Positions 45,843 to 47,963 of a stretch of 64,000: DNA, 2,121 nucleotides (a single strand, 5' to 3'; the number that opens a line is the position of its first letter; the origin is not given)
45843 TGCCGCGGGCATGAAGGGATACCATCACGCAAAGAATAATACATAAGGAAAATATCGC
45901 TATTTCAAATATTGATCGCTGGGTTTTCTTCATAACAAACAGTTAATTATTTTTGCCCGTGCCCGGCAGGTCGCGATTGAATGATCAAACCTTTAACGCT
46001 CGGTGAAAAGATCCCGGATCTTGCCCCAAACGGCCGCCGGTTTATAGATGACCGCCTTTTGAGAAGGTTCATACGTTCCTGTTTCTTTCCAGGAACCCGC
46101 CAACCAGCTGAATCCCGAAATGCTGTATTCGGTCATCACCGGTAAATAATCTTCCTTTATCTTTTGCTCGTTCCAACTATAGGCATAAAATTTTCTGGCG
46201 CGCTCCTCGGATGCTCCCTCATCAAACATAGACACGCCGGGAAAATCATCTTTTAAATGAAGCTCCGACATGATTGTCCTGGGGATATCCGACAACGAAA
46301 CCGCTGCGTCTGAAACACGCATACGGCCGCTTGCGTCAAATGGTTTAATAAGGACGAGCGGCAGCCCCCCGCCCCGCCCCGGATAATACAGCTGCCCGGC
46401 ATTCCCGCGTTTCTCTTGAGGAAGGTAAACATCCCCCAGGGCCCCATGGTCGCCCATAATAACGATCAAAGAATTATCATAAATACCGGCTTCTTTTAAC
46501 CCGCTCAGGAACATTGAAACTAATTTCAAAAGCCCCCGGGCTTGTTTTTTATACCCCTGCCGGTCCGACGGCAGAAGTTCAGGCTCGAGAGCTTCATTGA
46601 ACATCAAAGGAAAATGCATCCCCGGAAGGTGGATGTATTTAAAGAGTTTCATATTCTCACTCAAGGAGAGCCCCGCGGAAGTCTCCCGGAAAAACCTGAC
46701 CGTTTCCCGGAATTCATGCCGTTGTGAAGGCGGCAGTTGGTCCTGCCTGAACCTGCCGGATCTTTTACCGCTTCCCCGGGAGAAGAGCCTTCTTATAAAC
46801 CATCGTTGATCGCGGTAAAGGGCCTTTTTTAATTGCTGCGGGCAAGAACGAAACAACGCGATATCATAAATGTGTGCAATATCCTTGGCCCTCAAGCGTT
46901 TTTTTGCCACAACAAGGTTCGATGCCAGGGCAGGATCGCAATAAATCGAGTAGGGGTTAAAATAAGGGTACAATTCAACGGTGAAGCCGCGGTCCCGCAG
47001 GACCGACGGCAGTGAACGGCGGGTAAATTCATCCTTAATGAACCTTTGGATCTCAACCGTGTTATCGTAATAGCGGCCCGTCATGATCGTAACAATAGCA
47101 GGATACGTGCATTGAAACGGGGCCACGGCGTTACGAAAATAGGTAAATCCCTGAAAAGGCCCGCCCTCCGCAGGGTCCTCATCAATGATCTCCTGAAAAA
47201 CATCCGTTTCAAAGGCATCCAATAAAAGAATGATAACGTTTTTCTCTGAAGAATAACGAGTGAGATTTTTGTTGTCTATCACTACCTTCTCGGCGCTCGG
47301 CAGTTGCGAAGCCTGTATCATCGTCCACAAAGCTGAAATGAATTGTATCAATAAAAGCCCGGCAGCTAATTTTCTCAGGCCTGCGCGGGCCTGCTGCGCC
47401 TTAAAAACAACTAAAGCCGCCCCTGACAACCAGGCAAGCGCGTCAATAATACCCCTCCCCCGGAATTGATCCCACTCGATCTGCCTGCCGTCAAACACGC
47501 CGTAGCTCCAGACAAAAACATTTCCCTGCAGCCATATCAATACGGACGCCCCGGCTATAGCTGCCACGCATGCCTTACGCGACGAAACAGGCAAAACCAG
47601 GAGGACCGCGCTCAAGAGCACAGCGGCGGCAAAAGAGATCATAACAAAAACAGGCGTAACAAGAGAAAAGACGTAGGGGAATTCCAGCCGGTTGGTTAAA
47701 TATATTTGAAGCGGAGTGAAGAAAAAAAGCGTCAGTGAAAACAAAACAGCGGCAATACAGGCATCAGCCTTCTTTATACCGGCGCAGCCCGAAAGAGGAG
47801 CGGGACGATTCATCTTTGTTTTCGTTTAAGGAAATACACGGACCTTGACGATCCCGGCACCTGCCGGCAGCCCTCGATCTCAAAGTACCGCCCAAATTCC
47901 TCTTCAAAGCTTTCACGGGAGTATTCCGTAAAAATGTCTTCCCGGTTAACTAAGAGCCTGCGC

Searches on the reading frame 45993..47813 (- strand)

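Call 73: search_protein_families(library=pfam, proteins=[window:45993-47813:-], max_evalue=0.00001)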
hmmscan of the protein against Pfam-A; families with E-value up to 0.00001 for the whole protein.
window:45993-47813:- (606 aa): 1 family
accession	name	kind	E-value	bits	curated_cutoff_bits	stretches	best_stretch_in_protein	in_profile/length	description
PF00884.28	Sulfatase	-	2e-11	44.2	25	1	192-516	2-297/301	Sulfatase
